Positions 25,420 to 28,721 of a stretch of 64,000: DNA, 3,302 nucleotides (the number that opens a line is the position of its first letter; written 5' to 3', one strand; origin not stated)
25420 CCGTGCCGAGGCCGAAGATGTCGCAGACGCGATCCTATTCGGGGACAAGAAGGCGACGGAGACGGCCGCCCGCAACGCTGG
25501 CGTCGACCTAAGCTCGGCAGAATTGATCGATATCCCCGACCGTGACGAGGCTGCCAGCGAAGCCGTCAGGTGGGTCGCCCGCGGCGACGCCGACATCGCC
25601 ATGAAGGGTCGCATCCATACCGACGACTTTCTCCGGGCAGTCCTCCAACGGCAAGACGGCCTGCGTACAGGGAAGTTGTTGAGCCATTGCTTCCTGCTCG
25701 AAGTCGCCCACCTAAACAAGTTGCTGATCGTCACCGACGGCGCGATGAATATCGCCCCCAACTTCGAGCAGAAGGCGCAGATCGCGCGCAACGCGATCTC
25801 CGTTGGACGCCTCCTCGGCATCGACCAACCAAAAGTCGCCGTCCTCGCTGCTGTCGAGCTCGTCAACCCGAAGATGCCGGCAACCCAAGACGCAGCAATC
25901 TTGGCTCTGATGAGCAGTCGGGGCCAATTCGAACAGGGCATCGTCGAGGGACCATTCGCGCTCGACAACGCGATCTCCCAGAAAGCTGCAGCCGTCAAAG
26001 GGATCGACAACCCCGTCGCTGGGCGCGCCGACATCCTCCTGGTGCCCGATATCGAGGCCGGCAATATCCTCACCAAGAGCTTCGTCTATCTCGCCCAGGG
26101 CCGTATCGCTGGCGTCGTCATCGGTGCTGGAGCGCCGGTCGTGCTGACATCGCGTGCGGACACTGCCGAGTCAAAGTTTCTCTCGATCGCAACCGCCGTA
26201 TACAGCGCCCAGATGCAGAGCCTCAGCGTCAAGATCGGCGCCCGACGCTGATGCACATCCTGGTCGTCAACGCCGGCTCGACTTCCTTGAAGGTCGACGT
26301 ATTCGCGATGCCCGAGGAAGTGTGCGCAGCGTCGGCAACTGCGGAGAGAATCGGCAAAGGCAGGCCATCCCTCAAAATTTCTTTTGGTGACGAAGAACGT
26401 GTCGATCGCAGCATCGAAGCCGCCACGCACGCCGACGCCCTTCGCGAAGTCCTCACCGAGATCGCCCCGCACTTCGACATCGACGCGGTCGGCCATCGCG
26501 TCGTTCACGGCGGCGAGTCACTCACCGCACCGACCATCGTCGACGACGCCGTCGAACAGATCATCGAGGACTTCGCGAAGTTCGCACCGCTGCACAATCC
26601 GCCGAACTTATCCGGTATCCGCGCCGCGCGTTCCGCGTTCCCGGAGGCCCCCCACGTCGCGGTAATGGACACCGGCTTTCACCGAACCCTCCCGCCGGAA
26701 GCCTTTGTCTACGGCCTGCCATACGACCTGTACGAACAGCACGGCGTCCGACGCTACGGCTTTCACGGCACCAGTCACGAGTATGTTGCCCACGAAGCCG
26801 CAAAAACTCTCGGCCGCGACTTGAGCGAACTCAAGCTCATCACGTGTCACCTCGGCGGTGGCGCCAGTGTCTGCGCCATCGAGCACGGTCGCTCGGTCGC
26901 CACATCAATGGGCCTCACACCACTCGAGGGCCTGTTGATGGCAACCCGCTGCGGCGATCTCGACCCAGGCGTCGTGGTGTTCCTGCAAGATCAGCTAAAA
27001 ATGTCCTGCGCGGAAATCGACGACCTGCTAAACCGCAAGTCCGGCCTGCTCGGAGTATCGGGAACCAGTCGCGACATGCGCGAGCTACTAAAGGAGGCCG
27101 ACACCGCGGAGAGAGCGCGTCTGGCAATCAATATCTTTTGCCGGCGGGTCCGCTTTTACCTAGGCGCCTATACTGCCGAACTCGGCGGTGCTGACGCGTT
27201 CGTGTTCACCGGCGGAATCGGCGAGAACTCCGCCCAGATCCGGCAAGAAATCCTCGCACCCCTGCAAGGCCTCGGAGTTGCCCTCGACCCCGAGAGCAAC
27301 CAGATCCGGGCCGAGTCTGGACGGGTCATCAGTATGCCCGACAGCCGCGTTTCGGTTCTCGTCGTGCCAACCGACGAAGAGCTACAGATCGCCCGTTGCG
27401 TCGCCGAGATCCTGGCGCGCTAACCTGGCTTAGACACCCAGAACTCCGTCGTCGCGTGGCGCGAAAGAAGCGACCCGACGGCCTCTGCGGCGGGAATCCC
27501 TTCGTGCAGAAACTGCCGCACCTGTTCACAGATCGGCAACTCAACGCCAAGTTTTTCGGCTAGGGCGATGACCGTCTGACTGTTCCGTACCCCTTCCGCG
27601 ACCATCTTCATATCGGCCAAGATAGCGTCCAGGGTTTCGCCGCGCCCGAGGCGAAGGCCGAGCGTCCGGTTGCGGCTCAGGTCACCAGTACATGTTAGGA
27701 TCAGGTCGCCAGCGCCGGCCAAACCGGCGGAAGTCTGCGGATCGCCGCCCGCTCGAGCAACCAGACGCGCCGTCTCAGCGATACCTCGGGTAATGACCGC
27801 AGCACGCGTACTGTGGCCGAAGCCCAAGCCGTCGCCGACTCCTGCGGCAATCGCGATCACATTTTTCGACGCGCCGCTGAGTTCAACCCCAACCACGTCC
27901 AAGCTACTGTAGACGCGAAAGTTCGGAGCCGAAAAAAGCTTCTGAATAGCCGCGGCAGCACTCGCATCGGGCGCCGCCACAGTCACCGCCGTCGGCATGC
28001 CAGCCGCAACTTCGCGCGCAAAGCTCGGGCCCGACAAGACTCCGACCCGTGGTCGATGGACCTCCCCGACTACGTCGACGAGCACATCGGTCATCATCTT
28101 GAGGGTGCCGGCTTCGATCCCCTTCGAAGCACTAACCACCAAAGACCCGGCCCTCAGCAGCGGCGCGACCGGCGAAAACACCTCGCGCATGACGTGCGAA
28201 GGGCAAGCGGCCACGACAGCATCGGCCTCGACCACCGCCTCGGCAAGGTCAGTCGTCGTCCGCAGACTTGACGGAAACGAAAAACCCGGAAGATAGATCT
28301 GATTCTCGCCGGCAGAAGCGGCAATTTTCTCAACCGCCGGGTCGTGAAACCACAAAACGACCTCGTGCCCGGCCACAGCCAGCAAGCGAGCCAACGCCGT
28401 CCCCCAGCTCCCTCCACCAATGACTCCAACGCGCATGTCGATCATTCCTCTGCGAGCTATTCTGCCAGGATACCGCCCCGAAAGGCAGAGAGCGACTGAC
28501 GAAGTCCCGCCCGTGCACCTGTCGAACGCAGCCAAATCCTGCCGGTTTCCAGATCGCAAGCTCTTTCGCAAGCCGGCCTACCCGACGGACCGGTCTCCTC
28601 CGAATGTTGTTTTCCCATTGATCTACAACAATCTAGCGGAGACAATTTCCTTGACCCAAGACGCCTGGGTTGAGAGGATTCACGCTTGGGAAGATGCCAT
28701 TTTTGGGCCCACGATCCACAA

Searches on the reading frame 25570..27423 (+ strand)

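Call 53: search_protein_families(library=pfam, proteins=[window:25570-27423:+], max_evalue=0.001)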
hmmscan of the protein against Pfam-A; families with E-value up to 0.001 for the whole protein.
window:25570-27423:+ (617 aa): 1 family
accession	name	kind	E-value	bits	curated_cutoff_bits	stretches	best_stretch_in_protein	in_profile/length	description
PF00871.23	Acetate_kinase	-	3.7e-141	470.8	22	1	230-609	2-392/392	Acetokinase family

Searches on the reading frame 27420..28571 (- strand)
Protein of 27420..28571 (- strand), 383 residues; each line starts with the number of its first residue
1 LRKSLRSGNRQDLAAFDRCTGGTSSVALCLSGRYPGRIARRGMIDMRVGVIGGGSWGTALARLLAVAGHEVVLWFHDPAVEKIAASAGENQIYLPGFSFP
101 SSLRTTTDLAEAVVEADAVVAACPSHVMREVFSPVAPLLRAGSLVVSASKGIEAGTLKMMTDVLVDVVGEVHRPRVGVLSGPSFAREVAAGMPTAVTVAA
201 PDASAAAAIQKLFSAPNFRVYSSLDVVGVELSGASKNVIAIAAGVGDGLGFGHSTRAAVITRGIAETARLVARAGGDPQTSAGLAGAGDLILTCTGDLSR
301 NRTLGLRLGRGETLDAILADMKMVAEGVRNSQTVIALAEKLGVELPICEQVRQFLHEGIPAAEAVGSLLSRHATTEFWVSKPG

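Call 53: search_protein_families(library=pfam, proteins=[window:27420-28571:-], max_evalue=0.001)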
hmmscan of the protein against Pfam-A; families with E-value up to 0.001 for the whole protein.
window:27420-28571:- (383 aa): 9 families
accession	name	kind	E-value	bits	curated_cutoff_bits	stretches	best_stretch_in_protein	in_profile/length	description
PF07479.19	NAD_Gly3P_dh_C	-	6.5e-50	169.5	25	1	225-365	1-141/142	NAD-dependent glycerol-3-phosphate dehydrogenase C-terminus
PF01210.29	NAD_Gly3P_dh_N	-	4.5e-48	163.7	23.1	1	48-205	2-157/158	NAD-dependent glycerol-3-phosphate dehydrogenase N-terminus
PF20618.3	GPD_NAD_C_bact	-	1.7e-24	86.6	27.6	1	285-351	1-66/66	Bacterial GPD, NAD-dependent C-terminal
PF03807.23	F420_oxidored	-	3e-11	44.2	21.6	1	47-150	1-93/94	NADP oxidoreductase coenzyme F420-dependent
PF02558.23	ApbA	-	4e-07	30.2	22.2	1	48-153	1-104/150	Ketopantoate reductase PanE/ApbA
PF02737.24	3HCDH_N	-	4.9e-05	23.8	22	1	48-158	2-123/180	3-hydroxyacyl-CoA dehydrogenase, NAD binding domain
PF03446.21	NAD_binding_2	-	8.2e-05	23.1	21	1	47-149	1-93/161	NAD binding domain of 6-phosphogluconate dehydrogenase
PF07991.19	KARI_N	-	9.1e-05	22.5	20.6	1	45-165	4-112/165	Acetohydroxy acid isomeroreductase, NADPH-binding domain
PF03721.20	UDPG_MGDP_dh_N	-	0.00088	19.3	27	0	46-189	1-160/187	UDP-glucose/GDP-mannose dehydrogenase family, NAD binding domain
